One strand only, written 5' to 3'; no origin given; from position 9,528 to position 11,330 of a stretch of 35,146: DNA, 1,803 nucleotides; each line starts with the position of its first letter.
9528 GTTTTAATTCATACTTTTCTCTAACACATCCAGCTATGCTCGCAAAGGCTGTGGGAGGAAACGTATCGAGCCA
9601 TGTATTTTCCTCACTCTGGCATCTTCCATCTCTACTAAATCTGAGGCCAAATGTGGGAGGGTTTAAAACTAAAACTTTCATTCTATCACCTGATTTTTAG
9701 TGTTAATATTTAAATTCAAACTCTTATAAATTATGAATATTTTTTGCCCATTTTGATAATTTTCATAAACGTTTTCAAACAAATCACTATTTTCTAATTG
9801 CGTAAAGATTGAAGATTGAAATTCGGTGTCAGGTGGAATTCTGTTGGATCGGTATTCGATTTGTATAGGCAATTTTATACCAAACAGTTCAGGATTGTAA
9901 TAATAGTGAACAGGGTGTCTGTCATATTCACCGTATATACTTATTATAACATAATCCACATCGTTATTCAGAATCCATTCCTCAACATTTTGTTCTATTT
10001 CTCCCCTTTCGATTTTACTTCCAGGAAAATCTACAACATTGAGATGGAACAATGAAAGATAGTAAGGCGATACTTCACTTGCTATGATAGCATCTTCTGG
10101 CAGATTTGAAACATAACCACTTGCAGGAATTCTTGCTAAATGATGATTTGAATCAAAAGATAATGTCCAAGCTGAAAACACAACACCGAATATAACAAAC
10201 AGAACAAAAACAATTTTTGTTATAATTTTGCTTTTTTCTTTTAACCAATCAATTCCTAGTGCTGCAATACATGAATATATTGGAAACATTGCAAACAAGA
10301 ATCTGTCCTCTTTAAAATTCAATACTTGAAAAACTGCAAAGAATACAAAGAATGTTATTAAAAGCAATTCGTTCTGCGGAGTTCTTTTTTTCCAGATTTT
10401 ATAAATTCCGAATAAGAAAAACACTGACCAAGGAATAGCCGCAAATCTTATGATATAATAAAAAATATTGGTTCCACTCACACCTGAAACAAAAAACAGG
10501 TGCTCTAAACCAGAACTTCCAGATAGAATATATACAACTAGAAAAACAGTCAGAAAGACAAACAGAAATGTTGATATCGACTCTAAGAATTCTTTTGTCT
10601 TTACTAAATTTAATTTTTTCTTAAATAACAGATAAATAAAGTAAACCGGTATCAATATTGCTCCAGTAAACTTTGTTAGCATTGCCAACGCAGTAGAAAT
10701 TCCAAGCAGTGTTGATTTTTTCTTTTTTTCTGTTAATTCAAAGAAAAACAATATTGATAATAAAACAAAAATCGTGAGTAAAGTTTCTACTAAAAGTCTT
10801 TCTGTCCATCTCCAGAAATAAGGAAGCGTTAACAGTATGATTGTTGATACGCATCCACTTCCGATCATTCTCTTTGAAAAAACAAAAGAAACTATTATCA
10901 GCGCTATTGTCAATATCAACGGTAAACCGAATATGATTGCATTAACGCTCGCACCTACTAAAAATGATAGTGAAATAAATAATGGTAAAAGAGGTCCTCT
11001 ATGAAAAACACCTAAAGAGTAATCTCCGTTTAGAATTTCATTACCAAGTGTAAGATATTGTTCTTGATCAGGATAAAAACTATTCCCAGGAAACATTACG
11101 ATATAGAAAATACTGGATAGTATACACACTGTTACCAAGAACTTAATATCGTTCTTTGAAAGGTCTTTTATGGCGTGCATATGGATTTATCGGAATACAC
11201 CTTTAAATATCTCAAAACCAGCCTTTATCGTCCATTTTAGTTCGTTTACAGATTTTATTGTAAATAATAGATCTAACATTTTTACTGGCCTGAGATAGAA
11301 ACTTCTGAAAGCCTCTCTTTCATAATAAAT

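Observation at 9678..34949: Threefold iteration of a putative make-flip-transfer triad (3x GT2, 3x UPF0104 flippase-like, 3x GT-C)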

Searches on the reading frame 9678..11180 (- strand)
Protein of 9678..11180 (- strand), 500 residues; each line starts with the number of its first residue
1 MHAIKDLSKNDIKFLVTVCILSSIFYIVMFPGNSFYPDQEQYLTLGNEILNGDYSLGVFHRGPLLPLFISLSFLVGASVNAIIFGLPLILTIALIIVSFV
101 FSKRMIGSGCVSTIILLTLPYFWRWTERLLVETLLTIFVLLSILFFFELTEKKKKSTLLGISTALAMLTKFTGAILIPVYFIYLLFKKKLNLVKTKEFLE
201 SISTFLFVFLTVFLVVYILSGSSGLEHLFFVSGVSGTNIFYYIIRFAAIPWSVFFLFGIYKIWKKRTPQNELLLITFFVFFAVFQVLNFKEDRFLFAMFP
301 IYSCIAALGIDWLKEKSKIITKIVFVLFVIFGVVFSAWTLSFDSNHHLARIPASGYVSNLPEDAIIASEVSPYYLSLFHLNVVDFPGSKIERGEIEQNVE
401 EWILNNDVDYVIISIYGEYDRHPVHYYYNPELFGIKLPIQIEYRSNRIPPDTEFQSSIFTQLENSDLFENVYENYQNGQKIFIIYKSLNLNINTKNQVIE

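Call 3: search_protein_families(library=pfam, proteins=[window:9678-11180:-], max_evalue=0.01)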
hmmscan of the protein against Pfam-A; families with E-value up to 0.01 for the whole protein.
window:9678-11180:- (500 aa): 2 families
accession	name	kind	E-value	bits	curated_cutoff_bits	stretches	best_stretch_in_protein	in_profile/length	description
PF13231.12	PMT_2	-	4.4e-11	43.7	26.1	1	61-212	2-157/160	Dolichyl-phosphate-mannose-protein mannosyltransferase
PF03901.23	Glyco_transf_22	-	9.2e-09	35.4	23.8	1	248-344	269-366/414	Alg9-like mannosyltransferase family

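Call 6: search_protein_families(library=ncbifam, proteins=[window:9678-11180:-], max_evalue=0.001)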
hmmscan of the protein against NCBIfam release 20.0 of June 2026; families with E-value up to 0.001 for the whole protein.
window:9678-11180:- (500 aa): 0 families

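Call 11: search_solved_structures(query=window:9678-11180:-, max_evalue=1, show_alignments=1)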
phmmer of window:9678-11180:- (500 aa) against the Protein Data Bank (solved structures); distinct sequences matched with E-value up to 1: 0.

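Call 29: find_homologous_proteins(query=window:9678-11180:-, max_evalue=0.00001)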
Query window:9678-11180:- (500 aa): 2 proteins with E <= 0.00001 among 8000 candidates.
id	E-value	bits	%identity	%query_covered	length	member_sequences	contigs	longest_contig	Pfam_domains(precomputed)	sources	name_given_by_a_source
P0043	0.0e+0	1092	100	100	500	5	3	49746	PF03901.24,PF13231.13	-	-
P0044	2.7e-185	635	61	96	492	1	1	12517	PF13231.13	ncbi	ncbi:MAG: glycosyltransferase family 39 protein [Nanoarchaeota archaeon]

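Call 32: search_solved_structures(query=A2, max_evalue=10, show_alignments=2)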
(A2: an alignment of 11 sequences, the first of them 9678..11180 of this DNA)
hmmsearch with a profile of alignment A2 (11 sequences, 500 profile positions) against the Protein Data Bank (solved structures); distinct sequences matched with E-value up to 10: 3.
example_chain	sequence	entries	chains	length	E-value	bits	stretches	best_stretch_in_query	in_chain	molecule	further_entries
5ezm_A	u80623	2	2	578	3.2e-16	62.7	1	18-341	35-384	4-amino-4-deoxy-L-arabinose transferase or related glycosyltransferases of PMT family | 4-amino-4-deoxy-L-arabinose (L-Ara4N) transferase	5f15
9s6t_A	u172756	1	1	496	1.6e-06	30.7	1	6-356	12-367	Mannosyltransferase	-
2qks_A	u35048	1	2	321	0.12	14.7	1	200-287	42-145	Kir3.1-prokaryotic Kir channel chimera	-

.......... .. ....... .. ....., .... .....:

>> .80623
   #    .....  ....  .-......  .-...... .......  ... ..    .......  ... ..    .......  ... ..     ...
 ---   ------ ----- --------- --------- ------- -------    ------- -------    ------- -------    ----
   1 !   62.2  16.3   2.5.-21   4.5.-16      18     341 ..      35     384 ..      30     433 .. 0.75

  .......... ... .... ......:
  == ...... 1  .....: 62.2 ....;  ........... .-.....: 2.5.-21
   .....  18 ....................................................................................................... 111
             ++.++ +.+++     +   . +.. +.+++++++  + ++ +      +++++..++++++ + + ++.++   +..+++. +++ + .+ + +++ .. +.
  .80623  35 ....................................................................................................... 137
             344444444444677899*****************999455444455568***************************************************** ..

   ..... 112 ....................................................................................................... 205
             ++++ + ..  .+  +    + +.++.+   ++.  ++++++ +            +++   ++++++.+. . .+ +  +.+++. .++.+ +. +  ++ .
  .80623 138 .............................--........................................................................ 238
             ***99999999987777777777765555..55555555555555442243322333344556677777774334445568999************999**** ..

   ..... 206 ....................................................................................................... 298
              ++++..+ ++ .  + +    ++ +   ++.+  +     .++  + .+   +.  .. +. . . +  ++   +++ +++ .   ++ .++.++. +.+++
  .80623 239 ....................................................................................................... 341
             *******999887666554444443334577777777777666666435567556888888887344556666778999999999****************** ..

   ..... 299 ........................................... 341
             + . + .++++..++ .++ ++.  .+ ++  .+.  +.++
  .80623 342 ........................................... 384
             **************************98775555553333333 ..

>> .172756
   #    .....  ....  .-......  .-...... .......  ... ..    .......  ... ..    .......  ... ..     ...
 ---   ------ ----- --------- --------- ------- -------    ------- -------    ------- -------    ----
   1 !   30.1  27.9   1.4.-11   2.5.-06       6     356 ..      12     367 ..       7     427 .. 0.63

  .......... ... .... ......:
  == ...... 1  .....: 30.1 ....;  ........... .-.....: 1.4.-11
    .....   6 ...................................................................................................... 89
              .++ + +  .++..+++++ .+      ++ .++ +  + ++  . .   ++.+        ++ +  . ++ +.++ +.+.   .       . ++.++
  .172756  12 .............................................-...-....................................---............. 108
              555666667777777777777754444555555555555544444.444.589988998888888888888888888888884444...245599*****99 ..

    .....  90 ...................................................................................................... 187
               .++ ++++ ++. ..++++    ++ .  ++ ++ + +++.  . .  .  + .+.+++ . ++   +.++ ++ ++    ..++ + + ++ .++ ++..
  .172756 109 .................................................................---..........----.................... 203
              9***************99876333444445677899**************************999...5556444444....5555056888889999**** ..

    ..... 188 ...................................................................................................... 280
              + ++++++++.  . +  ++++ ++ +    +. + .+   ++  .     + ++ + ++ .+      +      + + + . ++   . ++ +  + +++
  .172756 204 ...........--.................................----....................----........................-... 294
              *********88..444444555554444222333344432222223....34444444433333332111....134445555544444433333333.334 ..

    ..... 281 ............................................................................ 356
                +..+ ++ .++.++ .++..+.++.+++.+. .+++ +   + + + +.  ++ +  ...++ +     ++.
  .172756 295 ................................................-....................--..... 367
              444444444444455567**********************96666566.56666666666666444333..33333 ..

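Call 61: find_homologous_proteins(query=A2, max_evalue=1e-8)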
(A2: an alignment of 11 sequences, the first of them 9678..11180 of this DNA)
Query A2 (11 sequences) (500 aa, profile of the alignment): 67 proteins with E <= 1e-8 among 8000 candidates.
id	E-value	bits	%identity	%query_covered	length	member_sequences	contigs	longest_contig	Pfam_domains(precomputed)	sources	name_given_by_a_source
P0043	1.9e-162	560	100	100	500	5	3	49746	PF03901.24,PF13231.13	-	-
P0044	1.6e-153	531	61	96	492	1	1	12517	PF13231.13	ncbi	ncbi:MAG: glycosyltransferase family 39 protein [Nanoarchaeota archaeon]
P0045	1.8e-36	144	23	61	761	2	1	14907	PF10111.15,PF13641.13,PF02366.25,PF03901.24,PF00535.33,PF13231.13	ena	-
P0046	5.2e-33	133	23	48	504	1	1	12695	PF02366.25,PF13231.13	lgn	-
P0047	9.1e-26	109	33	23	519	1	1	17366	PF02366.25,PF13231.13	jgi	jgi:4-amino-4-deoxy-L-arabinose transferase-like glycosyltransferase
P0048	2.9e-24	104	25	63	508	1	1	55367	PF13231.13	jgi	jgi:4-amino-4-deoxy-L-arabinose transferase-like glycosyltransferase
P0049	1.2e-23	102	31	12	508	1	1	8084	-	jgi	jgi:hypothetical protein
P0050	3.2e-23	101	25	63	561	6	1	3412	PF02366.25,PF13231.13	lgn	-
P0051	1.4e-22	99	23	59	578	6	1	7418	PF02366.25,PF13231.13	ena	-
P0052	4.1e-22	97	27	10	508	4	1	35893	-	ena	-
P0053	7.4e-22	96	20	92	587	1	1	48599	PF13231.13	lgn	-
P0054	5.6e-20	90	27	61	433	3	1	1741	PF13231.13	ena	-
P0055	2.4e-18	85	34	22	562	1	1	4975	PF13231.13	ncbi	-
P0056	4.5e-18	84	28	12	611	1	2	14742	PF02366.25,PF13231.13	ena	-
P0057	1.6e-17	82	25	39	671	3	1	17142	PF02366.25,PF01569.28,PF14378.13,PF13231.13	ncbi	ncbi:MAG: glycosyltransferase family 39 protein [Thermodesulfovibrionales bacterium]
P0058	3.1e-17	81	-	-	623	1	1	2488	PF13231.13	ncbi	-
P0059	4.0e-17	81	-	-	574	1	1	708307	PF13231.13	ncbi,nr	ncbi:MAG: hypothetical protein GY853_02670 [PVC group bacterium]|nr:hypothetical protein [PVC group 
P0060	1.1e-16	79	21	18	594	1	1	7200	PF02366.25,PF13231.13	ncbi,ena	-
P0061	3.8e-16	77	26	35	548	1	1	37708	PF02366.25,PF13231.13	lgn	-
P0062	6.4e-16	77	28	35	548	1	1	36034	PF02366.25,PF13231.13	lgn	-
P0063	1.4e-15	76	27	35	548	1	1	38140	PF02366.25,PF13231.13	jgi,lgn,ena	-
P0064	2.1e-15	75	25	34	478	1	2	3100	PF02366.25,PF13231.13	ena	-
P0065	2.1e-15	75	-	-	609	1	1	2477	PF02366.25,PF13231.13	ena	-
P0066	2.8e-15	75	28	35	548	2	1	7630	PF02366.25,PF13231.13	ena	-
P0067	4.2e-15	74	24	67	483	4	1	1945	PF13231.13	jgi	-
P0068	4.7e-15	74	24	30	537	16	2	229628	PF13231.13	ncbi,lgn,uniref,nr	ncbi:ArnT family glycosyltransferase [Teredinibacter turnerae]|uniref:ArnT family glycosyltransferas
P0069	5.7e-15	74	28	35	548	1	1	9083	PF02366.25,PF13231.13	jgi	-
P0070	5.8e-15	73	31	13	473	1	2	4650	PF13231.13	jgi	-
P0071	6.8e-15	73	28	35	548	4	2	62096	PF02366.25,PF13231.13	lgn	-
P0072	8.9e-15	73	28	35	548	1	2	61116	PF02366.25,PF13231.13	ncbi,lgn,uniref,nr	ncbi:ArnT family glycosyltransferase [Acinetobacter calcoaceticus]|uniref:ArnT family glycosyltransf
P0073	1.2e-14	72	22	27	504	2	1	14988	PF02366.25,PF13231.13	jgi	jgi:4-amino-4-deoxy-L-arabinose transferase-like glycosyltransferase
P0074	1.8e-14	72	28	35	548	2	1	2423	PF02366.25,PF13231.13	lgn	-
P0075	1.8e-14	72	-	-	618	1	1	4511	PF02366.25,PF13231.13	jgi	jgi:4-amino-4-deoxy-L-arabinose transferase-like glycosyltransferase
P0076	1.9e-14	72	21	59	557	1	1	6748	PF02366.25,PF13231.13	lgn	-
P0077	2.7e-14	71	-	-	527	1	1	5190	PF02366.25,PF13231.13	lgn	-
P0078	3.6e-14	71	23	54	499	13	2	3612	PF13231.13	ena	-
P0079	6.3e-14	70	-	-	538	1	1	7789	PF02366.25,PF13231.13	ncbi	-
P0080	9.7e-14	69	25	32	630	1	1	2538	PF02366.25,PF01569.28,PF13231.13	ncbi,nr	ncbi:MAG: phosphatase PAP2 family protein, partial [Nitrospira sp.]|nr:phosphatase PAP2 family prote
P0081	3.9e-13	67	-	-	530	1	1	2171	PF13231.13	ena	-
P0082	6.2e-13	67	-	-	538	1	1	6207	PF13231.13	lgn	-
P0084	1.6e-12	65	28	33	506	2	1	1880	PF02366.25,PF13231.13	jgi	-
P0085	1.8e-12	65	25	19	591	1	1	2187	PF13231.13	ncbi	ncbi:MAG TPA: glycosyltransferase family 39 protein, partial [Terriglobales bacterium]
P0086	2.5e-12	65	18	23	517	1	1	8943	PF13231.13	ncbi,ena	-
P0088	8.9e-12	63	25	30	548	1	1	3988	PF13231.13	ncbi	-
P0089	1.8e-11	62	23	50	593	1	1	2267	PF13231.13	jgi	jgi:4-amino-4-deoxy-L-arabinose transferase-like glycosyltransferase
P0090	3.5e-11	61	21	36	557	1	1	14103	PF02366.25,PF13231.13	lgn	-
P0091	4.8e-11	61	25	61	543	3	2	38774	PF02366.25,PF13231.13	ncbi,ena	-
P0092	1.2e-10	59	24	15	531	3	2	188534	PF02366.25,PF13231.13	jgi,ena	-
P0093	1.4e-10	59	24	50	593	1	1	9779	PF13231.13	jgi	jgi:4-amino-4-deoxy-L-arabinose transferase-like glycosyltransferase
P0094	1.4e-10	59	31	10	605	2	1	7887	PF02366.25,PF13231.13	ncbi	ncbi:MAG: glycosyltransferase family 39 protein [Patescibacteria group bacterium]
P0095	2.3e-10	58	-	-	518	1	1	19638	PF13231.13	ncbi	ncbi:MAG: glycosyltransferase family 39 protein [Candidatus Omnitrophota bacterium]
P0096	3.3e-10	58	26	28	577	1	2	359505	PF13231.13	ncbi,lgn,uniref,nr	ncbi:ArnT family glycosyltransferase [Leptospira stimsonii]|uniref:Glycosyltransferase family 39 pro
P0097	3.4e-10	58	27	20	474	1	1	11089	PF13231.13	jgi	jgi:4-amino-4-deoxy-L-arabinose transferase-like glycosyltransferase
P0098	3.8e-10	58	26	28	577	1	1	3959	PF13231.13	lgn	-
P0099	4.7e-10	57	-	-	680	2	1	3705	PF13231.13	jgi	jgi:hypothetical protein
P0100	5.3e-10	57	-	-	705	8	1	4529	PF13231.13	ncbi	-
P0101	8.4e-10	56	26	25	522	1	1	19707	PF02366.25,PF13231.13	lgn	-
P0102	9.7e-10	56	-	-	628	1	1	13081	PF13231.13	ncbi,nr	ncbi:MAG: glycosyltransferase family 39 protein [Saprospiraceae bacterium]|nr:glycosyltransferase fa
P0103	1.6e-9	56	27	14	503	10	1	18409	PF13231.13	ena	-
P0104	2.0e-9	55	50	4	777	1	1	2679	PF13385.14,PF13231.13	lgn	-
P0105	3.0e-9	55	22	40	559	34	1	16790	PF02366.25,PF13231.13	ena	-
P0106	5.2e-9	54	-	-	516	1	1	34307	PF13231.13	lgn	-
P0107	7.2e-9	53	-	-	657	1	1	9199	PF13231.13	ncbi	-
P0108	7.6e-9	53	-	-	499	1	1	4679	PF13231.13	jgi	jgi:mannosyltransferase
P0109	8.0e-9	53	26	31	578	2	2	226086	PF13231.13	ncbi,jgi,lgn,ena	-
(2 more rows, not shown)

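Call 79: predict_structure(alignment_id=A5)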
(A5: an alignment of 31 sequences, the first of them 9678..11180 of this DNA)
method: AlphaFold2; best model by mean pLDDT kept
length: 500 residues; sequences in the alignment: 31
mean_pLDDT: 77.8   pTM: 0.79
mean pLDDT of the five models: 77.8, 77.3, 77.0, 74.8, 74.4
residues with pLDDT >= 90: 214; 70-90: 135; 50-70: 82; < 50: 69
segments of 3 or more residues with pLDDT < 50: 231-234, 417-469, 491-494
pLDDT, mean of each block of 10 residues (from residue 1): 77 96 87 65 84 72 89 89 91 97 95 96 89 96 95 83 94 93 97 94 95 80 57 57 89 97 95 96 81 89 98 95 95 88 56 66 80 69 72 66 79 56 37 43 33 31 42 51 67 48
secondary structure, 60 per line:
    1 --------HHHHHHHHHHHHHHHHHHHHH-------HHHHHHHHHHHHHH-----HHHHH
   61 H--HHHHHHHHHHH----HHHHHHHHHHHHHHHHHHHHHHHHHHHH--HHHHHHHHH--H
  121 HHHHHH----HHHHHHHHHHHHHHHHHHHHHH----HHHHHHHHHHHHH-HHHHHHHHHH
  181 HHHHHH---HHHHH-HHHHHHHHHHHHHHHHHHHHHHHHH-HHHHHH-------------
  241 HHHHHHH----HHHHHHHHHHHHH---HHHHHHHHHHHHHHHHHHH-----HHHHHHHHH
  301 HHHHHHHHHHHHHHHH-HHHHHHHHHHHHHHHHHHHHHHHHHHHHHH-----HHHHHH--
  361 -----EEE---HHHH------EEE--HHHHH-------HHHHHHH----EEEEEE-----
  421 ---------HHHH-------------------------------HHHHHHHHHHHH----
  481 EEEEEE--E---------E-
elements in order: H9-29 H37-50 H56-61 H64-74 H79-106 H109-117 H120-126 H131-152 H157-169 H171-186 H190-194 H196-220 H222-227 H241-247 H252-264 H268-286 H292-316 H318-347 H353-358 E366-368 H372-375 E382-384 H387-391 H399-405 E410-415 H430-433 H465-476 E481-486

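Call 82: fold_search(model_id=the predicted structure, library=pdb)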
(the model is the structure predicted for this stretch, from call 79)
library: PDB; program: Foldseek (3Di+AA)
matches with E <= 10: 235; with E <= 0.001: 15
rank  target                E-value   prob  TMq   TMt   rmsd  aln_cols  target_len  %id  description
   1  5f15                  3.7e-07  1.00  0.63  0.59   5.7       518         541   15  Crystal Structure of ArnT from Cupriavidus metallidurans bound to Undecaprenyl phosphate (released 2016-02-17)
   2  5ezm                  4.6e-07  1.00  0.58  0.55   6.2       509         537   14  Crystal Structure of ArnT from Cupriavidus metallidurans in the apo state (released 2016-02-17)
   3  8b6l_I                1.5e-06  1.00  0.52  0.40   9.9       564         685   12  Subtomogram average of the human Sec61-TRAP-OSTA-translocon (released 2022-12-07)
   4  9s6t_A                2.5e-06  1.00  0.56  0.58   5.5       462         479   15  Ternary cryo-EM structure of chicken ALG12 with Dol25-PP-GlcNAc2Man7, Dol25-P-Man, and Fab (released 2026-03-18)
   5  8pn9_A                3.1e-06  1.00  0.53  0.42  12.4       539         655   14  Structure of human oligosaccharyltransferase OST-A complex bound to NGI-1 (released 2024-05-08)
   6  7oci_F                4.8e-06  1.00  0.55  0.44  10.6       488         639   12  Cryo-EM structure of yeast Ost6p containing oligosaccharyltransferase complex (released 2022-02-16)
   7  8agc_A                1.2e-05  1.00  0.52  0.39  11.4       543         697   12  Structure of yeast oligosaccharylransferase complex with lipid-linked oligosaccharide and non-acceptor peptide bound (released 2022-12-07)
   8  9s6s_A                1.5e-05  1.00  0.45  0.42   9.7       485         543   13  Ternary cryo-EM structure of human ALG9 with Dol25-PP-GlcNAc2Man6, Dol25-P-Man and Fab (released 2026-03-18)
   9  9s6u_A                2.2e-05  1.00  0.48  0.45   7.5       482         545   11  Ternary cryo-EM structure of human ALG9 with Dol25-PP-GlcNAc2Man8, Dol25-P-Man and Fab (released 2026-03-18)
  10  5gmy_A                3.3e-05  1.00  0.51  0.33  11.5       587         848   12  Crystal structure of the Archaeoglobus fulgidus oligosaccharyltransferase (O29867_ARCFU) tethered with an acceptor pep (released 2017-02-01)
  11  6s7t_A                3.9e-05  1.00  0.46  0.35   9.5       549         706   13  Cryo-EM structure of human oligosaccharyltransferase complex OST-B (released 2019-12-18)
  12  6c26_A                1.3e-04  1.00  0.53  0.43  11.2       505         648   13  The Cryo-EM structure of a eukaryotic oligosaccharyl transferase complex (released 2018-01-31)
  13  7zli_A                2.2e-04  1.00  0.44  0.35  12.4       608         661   12  Cryo-EM structure of C-mannosyltransferase CeDPY19, in complex with Dol25-P-Man and bound to CMT2-Fab and anti-Fab nan (released 2023-01-11)
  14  8if8_C                5.3e-04  1.00  0.42  0.37   8.1       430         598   11  Arabinosyltransferase AftA (released 2023-05-31)
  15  9i5k_A                6.7e-04  1.00  0.49  0.49   6.6       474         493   12  Structure of the Chaetomium thermophilum Pmt4 homodimer (C2 symmetry) (released 2025-12-24)
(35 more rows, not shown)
